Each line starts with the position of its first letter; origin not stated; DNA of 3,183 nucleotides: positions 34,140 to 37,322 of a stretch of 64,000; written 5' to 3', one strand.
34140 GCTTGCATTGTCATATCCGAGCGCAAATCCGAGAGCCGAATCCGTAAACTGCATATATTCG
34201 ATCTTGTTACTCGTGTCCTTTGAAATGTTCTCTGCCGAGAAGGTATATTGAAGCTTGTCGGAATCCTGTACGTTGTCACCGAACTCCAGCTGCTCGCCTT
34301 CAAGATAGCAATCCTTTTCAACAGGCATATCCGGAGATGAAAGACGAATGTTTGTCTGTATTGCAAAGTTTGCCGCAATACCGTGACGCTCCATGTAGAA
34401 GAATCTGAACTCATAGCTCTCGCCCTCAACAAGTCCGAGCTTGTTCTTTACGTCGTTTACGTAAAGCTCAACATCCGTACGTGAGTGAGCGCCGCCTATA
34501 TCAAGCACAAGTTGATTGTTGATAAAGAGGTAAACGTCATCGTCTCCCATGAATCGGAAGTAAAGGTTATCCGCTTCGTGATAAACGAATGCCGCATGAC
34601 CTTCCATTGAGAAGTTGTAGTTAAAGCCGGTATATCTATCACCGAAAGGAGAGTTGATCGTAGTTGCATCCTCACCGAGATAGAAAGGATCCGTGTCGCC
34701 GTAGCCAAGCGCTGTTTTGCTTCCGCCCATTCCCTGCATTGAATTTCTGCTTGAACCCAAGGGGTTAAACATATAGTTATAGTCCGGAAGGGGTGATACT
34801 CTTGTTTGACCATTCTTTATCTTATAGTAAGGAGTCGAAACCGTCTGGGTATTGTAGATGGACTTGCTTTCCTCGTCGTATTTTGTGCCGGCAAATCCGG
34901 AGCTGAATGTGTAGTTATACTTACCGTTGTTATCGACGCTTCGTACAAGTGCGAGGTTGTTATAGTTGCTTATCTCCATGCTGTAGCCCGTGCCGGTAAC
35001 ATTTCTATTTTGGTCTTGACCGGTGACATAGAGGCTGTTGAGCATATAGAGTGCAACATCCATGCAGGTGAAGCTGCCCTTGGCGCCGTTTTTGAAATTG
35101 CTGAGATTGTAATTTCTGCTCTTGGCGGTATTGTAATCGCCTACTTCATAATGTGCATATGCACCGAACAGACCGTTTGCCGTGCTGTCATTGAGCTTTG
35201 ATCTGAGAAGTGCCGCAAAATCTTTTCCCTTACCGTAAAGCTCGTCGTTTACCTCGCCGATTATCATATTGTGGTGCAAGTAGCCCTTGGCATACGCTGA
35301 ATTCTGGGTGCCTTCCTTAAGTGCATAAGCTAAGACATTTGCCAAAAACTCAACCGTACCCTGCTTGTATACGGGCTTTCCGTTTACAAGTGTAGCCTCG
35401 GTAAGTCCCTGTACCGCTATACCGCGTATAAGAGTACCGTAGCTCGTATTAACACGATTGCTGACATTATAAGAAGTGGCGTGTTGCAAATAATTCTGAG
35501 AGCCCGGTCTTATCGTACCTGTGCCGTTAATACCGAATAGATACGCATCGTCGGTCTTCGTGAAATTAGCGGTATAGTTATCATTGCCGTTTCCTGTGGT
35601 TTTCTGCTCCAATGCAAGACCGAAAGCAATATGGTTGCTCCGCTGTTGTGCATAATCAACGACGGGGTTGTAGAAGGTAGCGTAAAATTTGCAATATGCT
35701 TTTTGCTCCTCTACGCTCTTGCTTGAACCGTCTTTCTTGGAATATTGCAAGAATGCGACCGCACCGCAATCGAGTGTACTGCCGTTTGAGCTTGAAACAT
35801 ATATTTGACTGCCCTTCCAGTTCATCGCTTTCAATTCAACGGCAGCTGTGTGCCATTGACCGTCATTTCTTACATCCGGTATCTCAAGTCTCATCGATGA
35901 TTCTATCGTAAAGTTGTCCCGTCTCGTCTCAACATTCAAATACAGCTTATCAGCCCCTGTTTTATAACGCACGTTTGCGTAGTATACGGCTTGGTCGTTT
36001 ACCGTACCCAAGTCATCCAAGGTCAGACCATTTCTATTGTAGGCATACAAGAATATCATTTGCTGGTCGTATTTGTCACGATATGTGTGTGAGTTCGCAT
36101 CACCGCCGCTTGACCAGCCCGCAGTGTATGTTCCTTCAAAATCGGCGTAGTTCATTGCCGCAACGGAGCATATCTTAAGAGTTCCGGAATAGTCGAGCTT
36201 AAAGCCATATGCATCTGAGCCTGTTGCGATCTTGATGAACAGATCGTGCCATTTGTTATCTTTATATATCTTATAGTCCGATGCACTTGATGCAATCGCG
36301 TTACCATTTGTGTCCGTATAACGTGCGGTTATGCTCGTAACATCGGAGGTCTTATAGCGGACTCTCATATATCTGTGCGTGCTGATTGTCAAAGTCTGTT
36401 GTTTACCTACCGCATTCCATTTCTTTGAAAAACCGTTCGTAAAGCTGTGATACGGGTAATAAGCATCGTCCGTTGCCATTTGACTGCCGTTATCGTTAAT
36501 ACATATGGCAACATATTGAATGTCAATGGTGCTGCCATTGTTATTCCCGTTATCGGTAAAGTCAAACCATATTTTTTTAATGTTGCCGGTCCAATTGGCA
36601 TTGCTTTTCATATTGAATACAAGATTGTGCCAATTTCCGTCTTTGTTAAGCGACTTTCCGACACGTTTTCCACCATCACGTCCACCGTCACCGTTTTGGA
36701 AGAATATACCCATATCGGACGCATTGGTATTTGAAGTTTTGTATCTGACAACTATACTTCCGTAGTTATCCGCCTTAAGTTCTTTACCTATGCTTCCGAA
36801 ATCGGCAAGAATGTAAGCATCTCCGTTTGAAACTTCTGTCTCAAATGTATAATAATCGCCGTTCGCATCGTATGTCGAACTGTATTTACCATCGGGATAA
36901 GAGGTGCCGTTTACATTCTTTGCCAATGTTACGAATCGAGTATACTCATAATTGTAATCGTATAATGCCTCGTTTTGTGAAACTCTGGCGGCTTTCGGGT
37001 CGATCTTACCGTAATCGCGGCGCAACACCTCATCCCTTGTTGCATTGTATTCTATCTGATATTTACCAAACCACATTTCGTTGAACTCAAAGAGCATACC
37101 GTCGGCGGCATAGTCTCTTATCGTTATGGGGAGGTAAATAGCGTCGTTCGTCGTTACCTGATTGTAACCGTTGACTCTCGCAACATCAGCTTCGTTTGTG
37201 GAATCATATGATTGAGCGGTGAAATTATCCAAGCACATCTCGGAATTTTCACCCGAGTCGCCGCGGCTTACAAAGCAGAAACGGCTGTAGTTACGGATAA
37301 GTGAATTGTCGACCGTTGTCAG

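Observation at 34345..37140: Fibro-slime/PA14-like signature elements appear in canonical order but spread over about 920 aa (nested mega-insertion)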

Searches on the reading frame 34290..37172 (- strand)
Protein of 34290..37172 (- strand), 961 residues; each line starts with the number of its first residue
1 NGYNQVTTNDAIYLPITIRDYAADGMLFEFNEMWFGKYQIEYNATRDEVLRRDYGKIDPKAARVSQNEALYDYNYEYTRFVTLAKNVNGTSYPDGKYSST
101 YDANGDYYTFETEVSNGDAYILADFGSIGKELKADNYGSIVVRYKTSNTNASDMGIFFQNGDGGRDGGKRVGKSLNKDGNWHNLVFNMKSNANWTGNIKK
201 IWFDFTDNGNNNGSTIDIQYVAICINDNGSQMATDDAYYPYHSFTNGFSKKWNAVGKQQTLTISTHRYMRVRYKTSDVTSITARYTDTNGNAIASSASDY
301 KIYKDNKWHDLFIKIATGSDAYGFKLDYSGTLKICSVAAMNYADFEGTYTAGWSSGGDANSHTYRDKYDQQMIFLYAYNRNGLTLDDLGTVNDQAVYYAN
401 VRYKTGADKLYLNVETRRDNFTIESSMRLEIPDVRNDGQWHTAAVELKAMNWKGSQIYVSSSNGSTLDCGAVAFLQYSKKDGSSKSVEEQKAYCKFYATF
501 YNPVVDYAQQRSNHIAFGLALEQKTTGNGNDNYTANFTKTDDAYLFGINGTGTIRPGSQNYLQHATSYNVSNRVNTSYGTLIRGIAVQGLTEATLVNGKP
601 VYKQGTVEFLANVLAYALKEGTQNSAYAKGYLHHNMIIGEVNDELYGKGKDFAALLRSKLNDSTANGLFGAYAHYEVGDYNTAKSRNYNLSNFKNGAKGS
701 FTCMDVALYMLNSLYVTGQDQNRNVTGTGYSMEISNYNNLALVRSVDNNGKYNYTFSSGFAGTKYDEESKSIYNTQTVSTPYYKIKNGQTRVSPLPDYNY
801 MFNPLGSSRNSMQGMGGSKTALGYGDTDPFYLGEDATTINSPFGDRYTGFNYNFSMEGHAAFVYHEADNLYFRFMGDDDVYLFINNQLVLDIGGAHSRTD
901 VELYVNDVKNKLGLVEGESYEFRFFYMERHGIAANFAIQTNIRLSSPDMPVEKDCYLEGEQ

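Call 6: search_solved_structures(query=window:34290-37172:-, max_evalue=1, show_alignments=3)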
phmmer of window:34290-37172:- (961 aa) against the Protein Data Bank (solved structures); distinct sequences matched with E-value up to 1: 0.

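Call 7: find_homologous_proteins(query=window:34290-37172:-, max_evalue=0.001)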
Query window:34290-37172:- (961 aa): 166 proteins with E <= 0.001 among 8000 candidates; the best 120 are listed.
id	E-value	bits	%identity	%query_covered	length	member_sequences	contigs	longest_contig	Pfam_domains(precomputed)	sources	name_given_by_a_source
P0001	4.2e-53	199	35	45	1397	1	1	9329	PF07691.18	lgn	-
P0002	6.9e-52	195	36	39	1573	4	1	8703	PF07691.18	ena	-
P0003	4.0e-51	193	37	43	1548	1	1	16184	PF07691.18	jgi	-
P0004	9.4e-50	188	36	40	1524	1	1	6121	PF07691.18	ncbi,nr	ncbi:MAG: fibro-slime domain-containing protein, partial [Clostridia bacterium]|nr:fibro-slime domai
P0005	7.9e-49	185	37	40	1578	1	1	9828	PF07691.18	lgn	-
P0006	1.7e-48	184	36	40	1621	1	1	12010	PF07691.18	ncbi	-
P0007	2.1e-46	177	33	49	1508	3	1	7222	PF07691.18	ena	-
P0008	5.2e-44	169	35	41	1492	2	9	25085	PF07691.18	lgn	-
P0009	2.9e-43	167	35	43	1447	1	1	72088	PF07691.18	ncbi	ncbi:MAG: fibro-slime domain-containing protein, partial [Faecousia sp.]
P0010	6.4e-43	165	35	40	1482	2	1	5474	-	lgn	-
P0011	1.6e-42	164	37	40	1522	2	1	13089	PF07691.18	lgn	-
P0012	4.9e-42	162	34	40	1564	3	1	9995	-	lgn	-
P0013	8.2e-42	162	35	40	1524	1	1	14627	PF07691.18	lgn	-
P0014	1.2e-41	161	35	40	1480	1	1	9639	PF07691.18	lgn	-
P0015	2.5e-41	160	33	43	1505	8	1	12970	PF07691.18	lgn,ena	-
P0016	6.2e-41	159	35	40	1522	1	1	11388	PF07691.18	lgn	-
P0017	7.1e-41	159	35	43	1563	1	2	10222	PF07691.18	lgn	-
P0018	1.0e-40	158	34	40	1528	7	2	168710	PF07691.18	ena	-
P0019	1.2e-40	158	34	40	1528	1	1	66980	PF07691.18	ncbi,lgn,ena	-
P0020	2.8e-40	157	34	40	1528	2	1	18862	PF07691.18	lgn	-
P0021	2.8e-40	157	36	40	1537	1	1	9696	PF07691.18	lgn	-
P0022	3.6e-40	156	35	40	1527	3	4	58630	PF07691.18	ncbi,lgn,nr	ncbi:MAG: fibro-slime domain-containing protein [Eubacteriales bacterium]|nr:fibro-slime domain-cont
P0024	1.4e-39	154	34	47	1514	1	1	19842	PF07691.18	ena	-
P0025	1.6e-39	154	33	40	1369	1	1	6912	PF07691.18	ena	-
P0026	1.6e-39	154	32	40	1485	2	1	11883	PF07691.18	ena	-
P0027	1.7e-39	154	33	40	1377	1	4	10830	PF07691.18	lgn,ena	-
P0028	3.2e-39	153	33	43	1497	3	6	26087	PF07691.18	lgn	-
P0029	6.2e-39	152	34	45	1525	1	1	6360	PF07691.18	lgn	-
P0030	1.0e-38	151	34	40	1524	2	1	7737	PF07691.18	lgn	-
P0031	2.2e-38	150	32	40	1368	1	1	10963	PF07691.18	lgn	-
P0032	2.4e-38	150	33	40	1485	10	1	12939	PF07691.18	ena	-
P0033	2.8e-38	150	35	40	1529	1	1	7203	PF07691.18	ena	-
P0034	3.3e-38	150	34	47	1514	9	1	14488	PF07691.18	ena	-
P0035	3.3e-38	150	33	40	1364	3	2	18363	PF07691.18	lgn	-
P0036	6.0e-38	149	33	40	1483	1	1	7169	PF07691.18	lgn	-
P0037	6.1e-38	149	33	40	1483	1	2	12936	PF07691.18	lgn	-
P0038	6.9e-38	149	32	42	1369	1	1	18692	PF07691.18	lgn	-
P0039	8.4e-38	148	36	40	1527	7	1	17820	PF07691.18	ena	-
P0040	1.0e-37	148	33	41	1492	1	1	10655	PF07691.18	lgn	-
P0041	1.3e-37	148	32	40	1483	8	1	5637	PF07691.18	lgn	-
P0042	1.9e-37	147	33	40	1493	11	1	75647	PF07691.18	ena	-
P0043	2.4e-37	147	33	40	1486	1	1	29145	PF07691.18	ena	-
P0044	2.5e-37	147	32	40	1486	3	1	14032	PF07691.18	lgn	-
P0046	3.0e-37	147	32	40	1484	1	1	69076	PF07691.18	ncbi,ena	-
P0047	3.2e-37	147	33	41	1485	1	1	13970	PF07691.18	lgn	-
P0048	4.8e-37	146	34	40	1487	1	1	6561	PF07691.18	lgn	-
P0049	4.9e-37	146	32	40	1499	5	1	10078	PF07691.18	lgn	-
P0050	5.2e-37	146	32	40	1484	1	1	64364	PF07691.18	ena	-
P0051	5.8e-37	146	33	41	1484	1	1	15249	PF07691.18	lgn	-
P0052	8.8e-37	145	35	40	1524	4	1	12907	PF07691.18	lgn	-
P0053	8.9e-37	145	32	40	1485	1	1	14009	PF07691.18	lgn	-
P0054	9.1e-37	145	31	42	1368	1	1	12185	PF07691.18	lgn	-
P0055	1.3e-36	145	34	47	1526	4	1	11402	PF07691.18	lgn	-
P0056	1.5e-36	144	31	42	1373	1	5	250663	PF07691.18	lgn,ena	-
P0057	1.5e-36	144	32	40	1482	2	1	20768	PF07691.18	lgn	-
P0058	1.8e-36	144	34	40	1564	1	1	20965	PF07691.18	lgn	-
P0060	2.0e-36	144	32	40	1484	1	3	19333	PF07691.18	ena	-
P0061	2.1e-36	144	33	40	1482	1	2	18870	PF07691.18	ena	-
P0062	2.3e-36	144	34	40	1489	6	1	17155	PF07691.18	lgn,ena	-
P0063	2.6e-36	144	31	42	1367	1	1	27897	PF07691.18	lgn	-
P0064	2.7e-36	143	32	40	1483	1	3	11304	PF07691.18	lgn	-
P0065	2.7e-36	143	32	41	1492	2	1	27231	PF07691.18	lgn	-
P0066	3.2e-36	143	32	40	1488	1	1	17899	PF07691.18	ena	-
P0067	3.3e-36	143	32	41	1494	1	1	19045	PF07691.18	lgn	-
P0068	3.7e-36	143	32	41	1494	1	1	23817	PF07691.18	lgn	-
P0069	4.2e-36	143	32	40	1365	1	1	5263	PF07691.18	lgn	-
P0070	4.5e-36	143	33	40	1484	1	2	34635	PF07691.18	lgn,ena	-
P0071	5.9e-36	142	32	40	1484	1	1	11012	PF07691.18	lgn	-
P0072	6.8e-36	142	35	40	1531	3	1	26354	PF07691.18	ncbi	-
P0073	9.2e-36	142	33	40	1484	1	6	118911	PF07691.18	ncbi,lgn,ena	-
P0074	1.1e-35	141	33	40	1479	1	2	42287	PF07691.18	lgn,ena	-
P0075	1.3e-35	141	33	40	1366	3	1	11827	PF07691.18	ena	-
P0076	1.8e-35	141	34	40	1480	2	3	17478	PF07691.18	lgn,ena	-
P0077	2.0e-35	141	32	40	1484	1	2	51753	PF07691.18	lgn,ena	-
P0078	2.0e-35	141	34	40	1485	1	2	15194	PF07691.18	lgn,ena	-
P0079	2.1e-35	140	34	40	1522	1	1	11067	PF07691.18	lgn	-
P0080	3.3e-35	140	32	42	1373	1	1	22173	PF07691.18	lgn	-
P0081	3.7e-35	140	31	40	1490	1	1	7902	PF07691.18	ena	-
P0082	4.3e-35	139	34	40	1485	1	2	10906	PF07691.18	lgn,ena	-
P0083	4.3e-35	139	34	40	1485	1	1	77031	PF07691.18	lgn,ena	-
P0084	4.5e-35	139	33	40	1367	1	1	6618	PF07691.18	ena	-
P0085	4.6e-35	139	34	40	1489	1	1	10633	PF07691.18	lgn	-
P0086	4.9e-35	139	32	40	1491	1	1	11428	PF07691.18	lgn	-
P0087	5.0e-35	139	34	40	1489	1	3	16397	PF07691.18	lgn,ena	-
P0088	5.0e-35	139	33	40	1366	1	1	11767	PF07691.18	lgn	-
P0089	5.4e-35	139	32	40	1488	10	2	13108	PF07691.18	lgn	-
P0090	5.6e-35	139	32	41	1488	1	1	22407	PF07691.18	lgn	-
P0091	5.8e-35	139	32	40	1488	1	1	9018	PF07691.18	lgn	-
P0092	6.3e-35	139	32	42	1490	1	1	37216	PF07691.18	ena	-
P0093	8.6e-35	138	33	40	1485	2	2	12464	PF07691.18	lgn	-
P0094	9.9e-35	138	33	40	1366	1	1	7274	PF07691.18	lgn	-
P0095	1.1e-34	138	34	40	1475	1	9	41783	PF07691.18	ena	-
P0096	1.2e-34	138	33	40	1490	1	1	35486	PF07691.18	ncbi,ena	-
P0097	1.2e-34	138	34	40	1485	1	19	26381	PF07691.18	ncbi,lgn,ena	-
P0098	1.2e-34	138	33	40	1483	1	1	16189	PF07691.18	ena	-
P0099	1.2e-34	138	34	40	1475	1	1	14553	PF07691.18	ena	-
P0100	1.3e-34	138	34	40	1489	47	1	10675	PF07691.18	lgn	-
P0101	1.4e-34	138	34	40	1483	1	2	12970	PF07691.18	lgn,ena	-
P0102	1.7e-34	137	34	40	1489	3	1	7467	PF07691.18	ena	-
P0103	1.8e-34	137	32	41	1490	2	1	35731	PF07691.18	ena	-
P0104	1.8e-34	137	32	40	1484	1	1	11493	PF07691.18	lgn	-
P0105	1.9e-34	137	33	42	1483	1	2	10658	PF07691.18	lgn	-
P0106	2.2e-34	137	33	42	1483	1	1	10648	PF07691.18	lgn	-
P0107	2.2e-34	137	32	40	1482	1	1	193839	PF07691.18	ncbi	-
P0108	2.2e-34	137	32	40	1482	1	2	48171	PF07691.18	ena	-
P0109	2.4e-34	137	33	40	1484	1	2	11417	PF07691.18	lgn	-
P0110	2.6e-34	137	33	41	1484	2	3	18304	PF07691.18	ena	-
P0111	2.8e-34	137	32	41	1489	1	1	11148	PF07691.18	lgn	-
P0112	2.8e-34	137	34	40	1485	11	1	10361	PF07691.18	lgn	-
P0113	3.0e-34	137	31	42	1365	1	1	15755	PF07691.18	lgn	-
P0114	3.0e-34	137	33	42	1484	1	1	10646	PF07691.18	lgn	-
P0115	3.3e-34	137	32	40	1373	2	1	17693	PF07691.18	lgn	-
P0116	3.4e-34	137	31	40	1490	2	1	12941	PF07691.18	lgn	-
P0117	4.0e-34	136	34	40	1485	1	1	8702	PF07691.18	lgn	-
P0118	5.0e-34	136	32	41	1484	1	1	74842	PF07691.18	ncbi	-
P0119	6.6e-34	136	32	41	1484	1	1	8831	PF07691.18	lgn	-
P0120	7.1e-34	135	32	41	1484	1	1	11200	PF07691.18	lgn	-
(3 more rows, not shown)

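Call 31: search_protein_representatives(alignment_id=A1)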
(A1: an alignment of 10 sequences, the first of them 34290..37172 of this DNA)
Query: 10 sequences, 580 profile positions. Proteins with E-value up to 0.001 (for the whole library): 4018; up to 1e-10: 2207; up to 1e-30: 252. The best 150 are listed.
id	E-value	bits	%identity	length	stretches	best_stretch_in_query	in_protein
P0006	1.3e-234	797.0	-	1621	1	3-580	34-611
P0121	1.2e-187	642.0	-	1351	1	3-580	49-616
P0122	5.6e-185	633.1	-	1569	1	5-580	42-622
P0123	1.1e-184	632.1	-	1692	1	2-580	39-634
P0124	3.3e-184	630.6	-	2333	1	2-580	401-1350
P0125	1.2e-183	628.7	-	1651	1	4-580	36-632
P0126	1.6e-181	621.7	-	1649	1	5-580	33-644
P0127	1.7e-181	621.6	-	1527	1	3-580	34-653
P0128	1.1e-177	609.0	-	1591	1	4-580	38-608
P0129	1.9e-174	598.4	-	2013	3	81-580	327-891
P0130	5.0e-173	593.7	-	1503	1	5-580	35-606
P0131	2.0e-170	585.1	-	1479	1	3-580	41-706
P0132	7.1e-165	566.8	-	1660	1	4-580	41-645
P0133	2.3e-164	565.0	-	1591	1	5-575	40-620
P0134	1.4e-163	562.5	-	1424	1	7-580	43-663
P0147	1.1e-126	440.6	-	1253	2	205-580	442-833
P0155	1.5e-92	327.9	-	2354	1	2-579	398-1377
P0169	6.5e-70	253.2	-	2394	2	140-579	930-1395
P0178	5.6e-62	227.0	-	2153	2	54-578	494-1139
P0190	8.8e-58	213.2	-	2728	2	42-578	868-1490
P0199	1.7e-55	205.6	-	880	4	477-573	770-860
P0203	1.1e-54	202.9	-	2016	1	9-578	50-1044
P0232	1.5e-47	179.4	-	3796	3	478-569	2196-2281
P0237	6.4e-47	177.3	-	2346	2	251-578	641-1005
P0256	4.0e-43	164.8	-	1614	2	253-580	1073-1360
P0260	1.8e-42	162.6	-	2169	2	256-577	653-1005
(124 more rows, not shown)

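Call 60: find_related_loci(query=A1, collection=genome_contigs, flank=3000)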
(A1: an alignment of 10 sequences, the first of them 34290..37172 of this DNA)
Query A1 (961 aa) in genome_contigs; peptide patterns used: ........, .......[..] (x = any residue, [..] = any of these).
272 stretches matched a pattern; 122 encode a relative of the query (tblastn E <= 1e-3); the best 80 are kept; 80 distinct loci.
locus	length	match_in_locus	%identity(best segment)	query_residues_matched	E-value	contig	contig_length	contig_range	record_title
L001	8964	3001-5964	40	1-957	0e+0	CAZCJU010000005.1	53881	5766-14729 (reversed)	MAG TPA_asm: uncultured Lachnospiraceae bacterium isolate SRP225648_co1_128 genome assembly, contig: NODE_1007_length_53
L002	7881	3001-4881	32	12-961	7e-50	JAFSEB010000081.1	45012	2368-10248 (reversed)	MAG: Clostridia bacterium isolate RGIG3058 Goat_Rectum-5__c629522, whole genome shotgun sequence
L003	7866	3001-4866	35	8-949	9e-50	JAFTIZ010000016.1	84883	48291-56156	MAG: Oscillospiraceae bacterium isolate RGIG3862 Roe_deer_Cecum-1__c859, whole genome shotgun sequence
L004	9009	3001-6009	29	11-960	1e-49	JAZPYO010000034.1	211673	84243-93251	MAG: Eubacteriales bacterium isolate T1900044647_TS20190113.MAGScoT_cleanbin_000005 SGB_1384_k141_1664718, whole genome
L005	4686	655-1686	35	583-961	1e-49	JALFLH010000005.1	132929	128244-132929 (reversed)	MAG: Clostridiales bacterium isolate SUG784 k141_238454, whole genome shotgun sequence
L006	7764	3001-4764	35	7-960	3e-49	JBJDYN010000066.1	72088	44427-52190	MAG: Faecousia sp. isolate SARD15_bin.030 NODE_248_length_72088_cov_23.370719, whole genome shotgun sequence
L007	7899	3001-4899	34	6-961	8e-49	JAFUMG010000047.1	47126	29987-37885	MAG: Oscillospiraceae bacterium isolate RGIG4623 Roe_deer_Rectum-4__c3521, whole genome shotgun sequence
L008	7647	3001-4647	33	4-961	1e-47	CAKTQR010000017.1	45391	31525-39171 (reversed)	MAG: uncultured Oscillospiraceae bacterium isolate REFINED_METABAT215_TOP10_CONTIGS_1500_ASSEMBLY_K77_MERGED__Hadza_PheC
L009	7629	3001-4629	30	434-961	2e-47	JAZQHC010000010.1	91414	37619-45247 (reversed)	MAG: Eubacteriales bacterium isolate T1900044629_TS20190095.MAGScoT_cleanbin_000008 SGB_996_k141_1983961, whole genome s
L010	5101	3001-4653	34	4-961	2e-47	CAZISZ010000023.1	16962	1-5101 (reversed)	MAG TPA_asm: uncultured Ruminococcus sp. isolate SRP225648_co1_540 genome assembly, contig: NODE_8296_length_16962_cov_5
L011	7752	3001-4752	35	12-960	4e-47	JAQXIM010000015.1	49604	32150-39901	MAG: Clostridiales bacterium isolate SUG1225 k141_4071837, whole genome shotgun sequence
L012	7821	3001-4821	35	12-961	4e-47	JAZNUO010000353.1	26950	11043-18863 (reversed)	MAG: Eubacteriales bacterium isolate T1900044797_TS20190263.MAGScoT_cleanbin_000014 SGB_2686_k141_1547313, whole genome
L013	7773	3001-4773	34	4-961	8e-47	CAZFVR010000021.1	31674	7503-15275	MAG TPA_asm: uncultured Ruminococcus sp. isolate SRP350583_co2_380 genome assembly, contig: NODE_1856_length_31674_cov_9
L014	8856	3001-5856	30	9-953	5e-46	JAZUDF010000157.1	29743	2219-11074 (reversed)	MAG: Faecousia sp. isolate T1900045310_TH20190080.MAGScoT_cleanbin_000020 SGB_6217_k141_1278248, whole genome shotgun se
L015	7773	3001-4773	33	4-961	5e-46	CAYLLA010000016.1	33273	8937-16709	MAG TPA_asm: uncultured Ruminococcus sp. isolate SRP313737_co1_357 genome assembly, contig: NODE_2108_length_33273_cov_1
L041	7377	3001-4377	30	528-961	5e-40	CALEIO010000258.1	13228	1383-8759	MAG TPA_asm: uncultured Clostridia bacterium isolate SRR6425778_bin.73_CONCOCT_v1.1_MAG genome assembly, contig: ERZ1767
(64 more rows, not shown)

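Call 63: search_protein_families(library=pfam, proteins=[P0155, P0169, P0190, P0147, P0199], max_evalue=0.01)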
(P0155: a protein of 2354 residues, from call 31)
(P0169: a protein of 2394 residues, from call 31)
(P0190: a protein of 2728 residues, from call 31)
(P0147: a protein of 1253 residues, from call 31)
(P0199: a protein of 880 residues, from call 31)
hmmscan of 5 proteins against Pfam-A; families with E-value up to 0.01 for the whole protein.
P0155 (2354 aa): 2 families
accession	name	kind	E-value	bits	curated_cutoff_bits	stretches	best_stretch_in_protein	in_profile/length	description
PF07691.17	PA14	-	1e-10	42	24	1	1269-1370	36-134/147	PA14 domain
PF17963.7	Big_9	-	0.0083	17.4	23.6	1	2269-2347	11-87/89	Bacterial Ig domain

P0169 (2394 aa): 1 family
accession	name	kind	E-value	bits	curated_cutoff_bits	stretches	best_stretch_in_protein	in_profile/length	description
PF07691.17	PA14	-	5.1e-07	30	24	1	1317-1393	64-137/147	PA14 domain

P0190 (2728 aa): 1 family
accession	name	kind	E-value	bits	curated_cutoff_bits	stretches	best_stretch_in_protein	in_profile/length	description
PF07691.17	PA14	-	0.00019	21.7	24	1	1408-1476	61-127/147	PA14 domain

P0147 (1253 aa): 1 family
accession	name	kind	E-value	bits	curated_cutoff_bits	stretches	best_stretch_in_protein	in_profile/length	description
PF07691.17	PA14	-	1.1e-05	25.7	24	1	715-819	27-128/147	PA14 domain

P0199 (880 aa): 1 family
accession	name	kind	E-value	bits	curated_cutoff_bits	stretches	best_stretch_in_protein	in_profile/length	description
PF07691.17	PA14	-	3.9e-30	105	24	4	135-218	43-131/147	PA14 domain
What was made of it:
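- On PA14 domain (Pfam PF07691): The canonical P0199 shows the same partial coverage (call 63).
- The same is true of the canonical Difflugia protein (call 63), so this is uninformative rather than contrary.
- Tried and rejected: This was later explained: the canonical Difflugia protein also matches only model positions 43-131 (call 63).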
